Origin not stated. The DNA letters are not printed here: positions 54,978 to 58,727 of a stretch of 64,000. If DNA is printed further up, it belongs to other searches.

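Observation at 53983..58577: Translationally coupled CHAP-dockerin enzyme and cohesin+dockerin multidomain protein: a possible non-cellulosomal lytic cohesin-dockerin assembly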

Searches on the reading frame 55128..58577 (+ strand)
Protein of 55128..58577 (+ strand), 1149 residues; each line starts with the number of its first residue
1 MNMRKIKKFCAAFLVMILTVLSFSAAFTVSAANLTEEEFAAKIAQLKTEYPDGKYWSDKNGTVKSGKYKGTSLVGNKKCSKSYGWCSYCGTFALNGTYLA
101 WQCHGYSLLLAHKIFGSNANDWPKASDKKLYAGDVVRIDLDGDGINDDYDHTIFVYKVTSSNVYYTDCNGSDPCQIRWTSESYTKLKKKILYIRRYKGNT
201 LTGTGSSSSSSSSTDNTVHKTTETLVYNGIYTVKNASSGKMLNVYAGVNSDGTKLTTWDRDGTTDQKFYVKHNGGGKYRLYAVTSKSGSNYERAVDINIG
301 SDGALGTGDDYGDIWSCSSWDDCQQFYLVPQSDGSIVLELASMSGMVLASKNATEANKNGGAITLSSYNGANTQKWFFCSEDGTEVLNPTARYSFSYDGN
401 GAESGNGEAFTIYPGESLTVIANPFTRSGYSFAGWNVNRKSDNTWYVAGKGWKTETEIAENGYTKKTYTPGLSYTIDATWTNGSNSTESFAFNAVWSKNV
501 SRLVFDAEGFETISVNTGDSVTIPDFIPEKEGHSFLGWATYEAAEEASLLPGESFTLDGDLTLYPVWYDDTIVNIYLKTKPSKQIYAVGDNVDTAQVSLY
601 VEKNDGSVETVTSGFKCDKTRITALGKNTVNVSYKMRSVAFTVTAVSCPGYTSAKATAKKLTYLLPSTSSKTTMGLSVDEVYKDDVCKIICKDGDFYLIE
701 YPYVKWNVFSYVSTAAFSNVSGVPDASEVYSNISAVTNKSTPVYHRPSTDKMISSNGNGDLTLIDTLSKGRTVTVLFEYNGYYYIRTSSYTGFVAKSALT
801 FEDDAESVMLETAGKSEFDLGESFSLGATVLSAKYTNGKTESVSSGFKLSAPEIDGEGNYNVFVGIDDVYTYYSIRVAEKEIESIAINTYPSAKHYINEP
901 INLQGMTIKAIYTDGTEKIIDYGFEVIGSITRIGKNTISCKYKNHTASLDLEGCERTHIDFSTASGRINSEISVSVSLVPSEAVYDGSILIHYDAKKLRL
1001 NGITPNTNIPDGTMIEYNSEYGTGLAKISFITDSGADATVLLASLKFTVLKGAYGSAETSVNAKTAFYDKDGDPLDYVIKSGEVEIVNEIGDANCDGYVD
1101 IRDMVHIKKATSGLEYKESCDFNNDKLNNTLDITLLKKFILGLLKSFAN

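Call 3: search_protein_families(library=pfam, proteins=[window:55128-58577:+], max_evalue=1)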
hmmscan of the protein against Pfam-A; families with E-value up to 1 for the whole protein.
window:55128-58577:+ (1149 aa): 8 families
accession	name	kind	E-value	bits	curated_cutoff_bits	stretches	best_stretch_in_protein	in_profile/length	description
PF14200.12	RicinB_lectin_2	-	1e-14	55.4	25.6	2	228-286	12-70/89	Ricin-type beta-trefoil lectin domain-like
PF09479.16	Flg_new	-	1.2e-10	41.8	27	2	393-446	1-49/65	Listeria-Bacteroides repeat domain (List_Bact_rpt)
PF07523.18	Big_3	-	4.5e-10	40.1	21.2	3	579-644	1-67/68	Bacterial Ig-like domain (group 3)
PF00963.24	Cohesin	-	4.4e-09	37.1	24.1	1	962-1086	6-139/139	Cohesin domain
PF00652.28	Ricin_B_lectin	-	3.3e-05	24.5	29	2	231-376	3-126/126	Ricin-type beta-trefoil lectin domain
PF08239.17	SH3_3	-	3.6e-05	24.3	27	1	764-799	16-53/54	Bacterial SH3 domain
PF00404.24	Dockerin_1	-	3.7e-05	24.3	22.9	1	1091-1141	2-57/57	Dockerin type I domain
PF05257.22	CHAP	-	0.016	16.1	26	1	98-166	5-78/81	CHAP domain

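Call 4: search_protein_families(library=ncbifam, proteins=[window:55128-58577:+], max_evalue=0.1)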
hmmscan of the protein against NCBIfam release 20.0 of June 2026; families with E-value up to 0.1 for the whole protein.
window:55128-58577:+ (1149 aa): 0 families

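Call 7: find_homologous_proteins(query=window:55128-58577:+)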
Query window:55128-58577:+ (1149 aa): 266 proteins with E <= 0.001 among 8000 candidates; the best 120 are listed.
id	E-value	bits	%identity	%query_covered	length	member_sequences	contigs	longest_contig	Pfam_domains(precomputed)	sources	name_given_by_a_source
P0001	0.0e+0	2048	83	100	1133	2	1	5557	PF05257.23,PF09479.17,PF00404.25,PF07523.19,PF00963.25,PF14200.13,PF00652.29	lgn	-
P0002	0.0e+0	1825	71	100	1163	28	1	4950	PF09479.17,PF00404.25,PF07523.19,PF00963.25,PF14200.13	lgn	-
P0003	3.4e-146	507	60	17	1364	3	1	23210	PF09479.17,PF07523.19,PF00963.25,PF08239.18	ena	-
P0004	2.1e-141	491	58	17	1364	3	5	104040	PF09479.17,PF07523.19,PF08239.18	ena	-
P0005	1.8e-134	468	36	41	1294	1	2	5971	PF09479.17,PF07523.19,PF00963.25,PF08239.18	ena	-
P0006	3.3e-132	461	59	18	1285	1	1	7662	PF09479.17,PF00963.25,PF08239.18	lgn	-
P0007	2.2e-128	448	65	15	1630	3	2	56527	PF09479.17,PF00404.25,PF07523.19,PF00963.25,PF08239.18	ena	-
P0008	1.1e-123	433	51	17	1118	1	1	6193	PF09479.17,PF00404.25,PF07523.19,PF00963.25,PF08239.18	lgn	-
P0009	4.0e-121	424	37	41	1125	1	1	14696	PF09479.17,PF07523.19,PF08239.18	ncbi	-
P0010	2.9e-118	415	66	15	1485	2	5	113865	PF09479.17,PF07523.19,PF08239.18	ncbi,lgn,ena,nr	ncbi:MAG: bacterial Ig-like domain-containing protein [Clostridia bacterium]|nr:bacterial Ig-like do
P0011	1.7e-96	342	39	34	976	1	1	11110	PF07523.19,PF14200.13,PF08239.18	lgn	-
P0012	1.5e-93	333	42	16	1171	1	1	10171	PF09479.17,PF00404.25,PF07523.19,PF00963.25,PF08239.18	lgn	-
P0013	5.7e-86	308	37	37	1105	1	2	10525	PF00404.25,PF07523.19,PF00963.25,PF14200.13,PF08239.18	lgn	-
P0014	3.3e-66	242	40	30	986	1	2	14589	PF07523.19,PF14200.13,PF08239.18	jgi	-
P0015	4.3e-66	242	46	16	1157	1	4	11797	PF00404.25,PF00963.25,PF14200.13,PF08239.18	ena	-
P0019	1.3e-47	181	38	14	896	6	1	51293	PF05257.23,PF26182.1,PF00404.25,PF14200.13,PF02368.25,PF26918.1,PF08239.18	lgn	-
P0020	2.1e-45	173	37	14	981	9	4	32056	PF05257.23,PF26182.1,PF00404.25,PF14200.13,PF22359.3,PF02368.25,PF26918.1,PF08239.18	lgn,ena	-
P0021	1.3e-44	171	38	14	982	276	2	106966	PF05257.23,PF26182.1,PF00404.25,PF14200.13,PF02368.25,PF26918.1,PF08239.18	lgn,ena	-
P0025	1.7e-35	140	47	9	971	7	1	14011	PF09479.17,PF13306.13,PF00877.26,PF00404.25,PF07523.19,PF25309.2,PF05382.20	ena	-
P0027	2.8e-25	107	29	23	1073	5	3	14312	PF09479.17,PF00404.25,PF07523.19,PF00963.25,PF08239.18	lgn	-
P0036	1.2e-11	62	29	12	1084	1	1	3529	PF09479.17,PF13306.13,PF00404.25,PF00963.25,PF13855.13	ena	-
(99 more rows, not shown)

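Call 10: find_encoding_contigs(protein=P0002, flank=10000, max_places=4)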
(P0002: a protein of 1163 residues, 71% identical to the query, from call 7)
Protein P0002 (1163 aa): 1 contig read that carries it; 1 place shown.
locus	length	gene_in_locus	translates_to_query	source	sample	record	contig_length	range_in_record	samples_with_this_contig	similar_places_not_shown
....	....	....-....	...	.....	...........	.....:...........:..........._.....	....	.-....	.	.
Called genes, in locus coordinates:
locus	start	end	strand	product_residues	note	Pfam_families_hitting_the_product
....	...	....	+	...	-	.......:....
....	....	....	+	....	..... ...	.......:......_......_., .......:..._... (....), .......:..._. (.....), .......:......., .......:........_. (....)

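Call 11: find_encoding_contigs(protein=P0001, flank=10000, max_places=4)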
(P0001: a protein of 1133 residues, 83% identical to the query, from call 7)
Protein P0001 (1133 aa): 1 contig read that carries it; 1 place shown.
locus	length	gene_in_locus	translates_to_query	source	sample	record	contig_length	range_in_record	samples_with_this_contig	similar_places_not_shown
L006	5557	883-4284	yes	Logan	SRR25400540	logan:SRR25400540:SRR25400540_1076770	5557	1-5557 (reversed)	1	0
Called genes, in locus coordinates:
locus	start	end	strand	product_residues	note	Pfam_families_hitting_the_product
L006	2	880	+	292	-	?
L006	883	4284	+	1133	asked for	PF05257:CHAP, PF00652:Ricin_B_lectin (faint), PF09479:Flg_new (faint), PF14200:RicinB_lectin_2, PF07523:Big_3 (faint), PF00963:Cohesin, PF00404:Dockerin_1 (faint)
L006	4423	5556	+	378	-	?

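Call 16: list_cluster_members(proteins=[P0121, window:55128-58577:+, window:58695-60095:+, window:37000-39573:-, P0010, P0131])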
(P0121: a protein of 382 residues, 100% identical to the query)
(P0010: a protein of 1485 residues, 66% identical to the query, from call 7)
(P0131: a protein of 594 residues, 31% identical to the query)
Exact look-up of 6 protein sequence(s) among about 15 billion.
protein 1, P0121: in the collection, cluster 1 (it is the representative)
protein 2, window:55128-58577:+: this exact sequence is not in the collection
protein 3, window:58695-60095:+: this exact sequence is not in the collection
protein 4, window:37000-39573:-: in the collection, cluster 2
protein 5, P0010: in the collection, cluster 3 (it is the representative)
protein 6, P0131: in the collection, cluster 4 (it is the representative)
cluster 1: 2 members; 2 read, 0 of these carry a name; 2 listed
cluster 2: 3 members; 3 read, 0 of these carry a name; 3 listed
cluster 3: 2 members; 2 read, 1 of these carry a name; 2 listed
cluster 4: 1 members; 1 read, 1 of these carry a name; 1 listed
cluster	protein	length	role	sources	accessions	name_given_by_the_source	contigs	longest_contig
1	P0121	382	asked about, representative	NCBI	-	-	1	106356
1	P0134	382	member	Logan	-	-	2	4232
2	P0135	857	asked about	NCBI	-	-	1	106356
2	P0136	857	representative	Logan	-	-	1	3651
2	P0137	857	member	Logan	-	-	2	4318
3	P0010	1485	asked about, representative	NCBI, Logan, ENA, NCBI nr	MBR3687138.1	MAG: bacterial Ig-like domain-containing protein [Clostridia bacterium] | bacterial Ig-like domain-containing protein [Clostridia bacterium]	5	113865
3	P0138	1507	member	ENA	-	-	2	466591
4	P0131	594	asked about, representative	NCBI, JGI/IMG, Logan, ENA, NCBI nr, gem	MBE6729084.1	MAG: CHAP domain-containing protein [Ruminococcaceae bacterium] | CHAP domain-containing protein [Oscillospiraceae bacterium]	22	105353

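Call 22: find_encoding_contigs(protein=P0007, flank=10000, max_places=2)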
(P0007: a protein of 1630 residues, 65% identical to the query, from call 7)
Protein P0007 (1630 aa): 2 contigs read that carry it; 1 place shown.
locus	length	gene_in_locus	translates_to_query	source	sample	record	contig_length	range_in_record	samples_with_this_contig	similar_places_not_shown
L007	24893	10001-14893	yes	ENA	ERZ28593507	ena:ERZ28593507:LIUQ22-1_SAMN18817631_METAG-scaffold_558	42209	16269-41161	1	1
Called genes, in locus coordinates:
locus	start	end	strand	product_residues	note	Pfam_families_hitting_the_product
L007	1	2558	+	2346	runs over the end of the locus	PF07581:Glug (faint), PF07523:Big_3, PF20384:DUF6679 (faint), PF07523:Big_3, PF00963:Cohesin, PF00404:Dockerin_1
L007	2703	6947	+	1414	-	PF01551:Peptidase_M23, PF00404:Dockerin_1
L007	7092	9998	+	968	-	PF14200:RicinB_lectin_2, PF05257:CHAP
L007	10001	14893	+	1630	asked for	PF08239:SH3_3 (weak), PF09479:Flg_new (weak), PF07523:Big_3 (faint), PF00963:Cohesin, PF09479:Flg_new, PF00963:Cohesin, PF00404:Dockerin_1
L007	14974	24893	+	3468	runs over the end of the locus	PF13306:LRR_5, PF02368:Big_2, PF07523:Big_3 (weak), PF02368:Big_2, PF26918:Ig_Eae (weak), PF02368:Big_2, PF26918:Ig_Eae (weak), PF00404:Dockerin_1, +5 more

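Call 23: find_encoding_contigs(protein=P0013, flank=10000, max_places=2)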
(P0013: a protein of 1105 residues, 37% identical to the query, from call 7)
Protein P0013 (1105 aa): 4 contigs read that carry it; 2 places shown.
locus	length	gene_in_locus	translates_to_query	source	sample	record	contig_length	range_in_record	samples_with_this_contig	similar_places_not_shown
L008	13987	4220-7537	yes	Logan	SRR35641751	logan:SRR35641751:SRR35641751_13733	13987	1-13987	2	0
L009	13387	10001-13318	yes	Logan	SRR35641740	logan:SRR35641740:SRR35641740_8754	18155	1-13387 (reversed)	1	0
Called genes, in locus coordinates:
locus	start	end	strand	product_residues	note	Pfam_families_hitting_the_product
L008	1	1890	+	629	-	?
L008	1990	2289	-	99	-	PF13560:HTH_31 (weak), PF12844:HTH_19 (weak), PF01381:HTH_3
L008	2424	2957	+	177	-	-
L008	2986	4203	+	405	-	PF05257:CHAP, PF00404:Dockerin_1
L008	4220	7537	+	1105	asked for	PF14200:RicinB_lectin_2, PF08239:SH3_3 (weak), PF07523:Big_3, PF00963:Cohesin, PF00404:Dockerin_1, PF00963:Cohesin (weak)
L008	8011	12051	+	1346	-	PF16593:Cas9-BH, PF16592:Cas9_REC, PF13395:HNH_4, PF22702:Cas9_RuvC, PF16595:Cas9_PI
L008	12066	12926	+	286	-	PF01867:Cas_Cas1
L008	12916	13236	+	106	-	PF09827:CRISPR_Cas2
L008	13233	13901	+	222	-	PF09711:Cas_Csn2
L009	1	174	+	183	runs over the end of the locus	PF00132:Hexapep, PF14602:Hexapep_2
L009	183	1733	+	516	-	PF01554:MatE (weak), PF03023:MurJ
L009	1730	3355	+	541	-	PF25087:GMPPB_C (faint), PF00132:Hexapep, PF14602:Hexapep_2, PF13477:Glyco_trans_4_2 (weak), PF13439:Glyco_transf_4, PF13579:Glyco_trans_4_4 (weak), PF00534:Glycos_transf_1, PF13692:Glyco_trans_1_4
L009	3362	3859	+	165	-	PF14221:DUF4330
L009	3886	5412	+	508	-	PF04932:Wzy_C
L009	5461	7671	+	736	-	PF13439:Glyco_transf_4, PF13477:Glyco_trans_4_2 (weak), PF13579:Glyco_trans_4_4, PF00534:Glycos_transf_1, PF13692:Glyco_trans_1_4, PF04230:PS_pyruv_trans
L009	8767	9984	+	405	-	PF05257:CHAP, PF00404:Dockerin_1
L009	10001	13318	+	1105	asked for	PF14200:RicinB_lectin_2, PF08239:SH3_3 (weak), PF07523:Big_3, PF00963:Cohesin, PF00404:Dockerin_1, PF00963:Cohesin (weak)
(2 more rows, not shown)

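Call 41: search_protein_families(library=pfam, proteins=[L007:7086-9998:+], max_evalue=0.01)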
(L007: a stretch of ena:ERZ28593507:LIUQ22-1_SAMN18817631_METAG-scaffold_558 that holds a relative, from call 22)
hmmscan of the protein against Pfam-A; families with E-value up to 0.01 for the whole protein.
L007:7086-9998:+ (970 aa): 4 families
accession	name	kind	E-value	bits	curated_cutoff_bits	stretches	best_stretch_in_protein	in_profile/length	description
PF14200.12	RicinB_lectin_2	-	4.1e-17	63.1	25.6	1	370-460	9-88/89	Ricin-type beta-trefoil lectin domain-like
PF05257.22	CHAP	-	2.4e-15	57.2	26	1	587-676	4-81/81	CHAP domain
PF00404.24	Dockerin_1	-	0.0028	18.3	22.9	1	910-960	2-52/57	Dockerin type I domain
PF00652.28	Ricin_B_lectin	-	0.0054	17.3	29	0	377-413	4-40/126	Ricin-type beta-trefoil lectin domain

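Call 60: find_encoding_contigs(protein=P0004, flank=10000, max_places=2)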
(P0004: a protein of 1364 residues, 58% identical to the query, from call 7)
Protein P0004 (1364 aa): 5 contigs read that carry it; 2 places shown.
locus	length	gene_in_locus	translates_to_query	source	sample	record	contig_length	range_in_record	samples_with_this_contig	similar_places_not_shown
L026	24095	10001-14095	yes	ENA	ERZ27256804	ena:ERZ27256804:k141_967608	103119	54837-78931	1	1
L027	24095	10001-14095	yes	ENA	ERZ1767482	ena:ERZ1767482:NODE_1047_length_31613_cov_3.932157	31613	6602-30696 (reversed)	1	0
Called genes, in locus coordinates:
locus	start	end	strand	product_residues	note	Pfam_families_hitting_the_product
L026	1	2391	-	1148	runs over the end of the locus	PF04616:Glyco_hydro_43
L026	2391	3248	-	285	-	PF00528:BPD_transp_1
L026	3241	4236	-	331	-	PF00528:BPD_transp_1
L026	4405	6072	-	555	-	PF01547:SBP_bac_1 (weak), PF13416:SBP_bac_8, PF01547:SBP_bac_1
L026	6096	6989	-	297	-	PF04041:Glyco_hydro_130 (faint), PF04616:Glyco_hydro_43, PF16396:DUF5005 (faint)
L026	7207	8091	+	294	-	PF02311:AraC_binding, PF07883:Cupin_2, PF00165:HTH_AraC (weak), PF12833:HTH_18, PF00165:HTH_AraC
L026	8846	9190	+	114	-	PF05635:23S_rRNA_IVP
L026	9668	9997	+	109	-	PF00404:Dockerin_1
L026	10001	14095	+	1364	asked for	PF08239:SH3_3, PF07523:Big_3 (faint), PF09479:Flg_new (weak)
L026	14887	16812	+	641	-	-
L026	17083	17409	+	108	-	-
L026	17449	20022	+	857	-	-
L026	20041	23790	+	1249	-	PF00091:Tubulin (faint), PF13809:Tubulin_2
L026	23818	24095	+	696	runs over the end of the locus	-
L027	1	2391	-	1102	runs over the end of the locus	?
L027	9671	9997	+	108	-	PF00404:Dockerin_1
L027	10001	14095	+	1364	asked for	PF08239:SH3_3, PF07523:Big_3 (faint), PF09479:Flg_new (weak)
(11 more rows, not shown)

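Call 61: find_encoding_contigs(protein=P0012, flank=10000, max_places=2)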
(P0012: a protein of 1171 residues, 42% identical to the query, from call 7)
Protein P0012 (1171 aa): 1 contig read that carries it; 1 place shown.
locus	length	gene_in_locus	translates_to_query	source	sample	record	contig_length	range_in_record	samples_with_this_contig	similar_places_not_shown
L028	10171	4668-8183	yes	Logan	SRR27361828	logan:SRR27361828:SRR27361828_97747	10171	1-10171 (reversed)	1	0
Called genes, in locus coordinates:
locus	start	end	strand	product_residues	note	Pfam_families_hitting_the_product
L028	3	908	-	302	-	?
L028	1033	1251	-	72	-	PF12844:HTH_19, PF01381:HTH_3, PF13560:HTH_31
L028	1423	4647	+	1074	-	PF14200:RicinB_lectin_2, PF05257:CHAP, PF00404:Dockerin_1 (weak)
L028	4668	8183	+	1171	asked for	PF08239:SH3_3 (weak), PF00404:Dockerin_1 (faint), PF07523:Big_3 (faint), PF00963:Cohesin, PF09479:Flg_new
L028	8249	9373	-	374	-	PF00248:Aldo_ket_red, PF13746:Fer4_18 (faint), PF00037:Fer4 (faint), PF13183:Fer4_8 (weak), PF13237:Fer4_10 (weak), PF12838:Fer4_7 (weak), PF13187:Fer4_9, PF13534:Fer4_17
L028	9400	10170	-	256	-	?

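Call 79: search_protein_families(library=phrogs, proteins=[window:55134-58577:+], max_evalue=0.001)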
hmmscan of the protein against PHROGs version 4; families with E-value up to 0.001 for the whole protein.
window:55134-58577:+ (1147 aa): 0 families
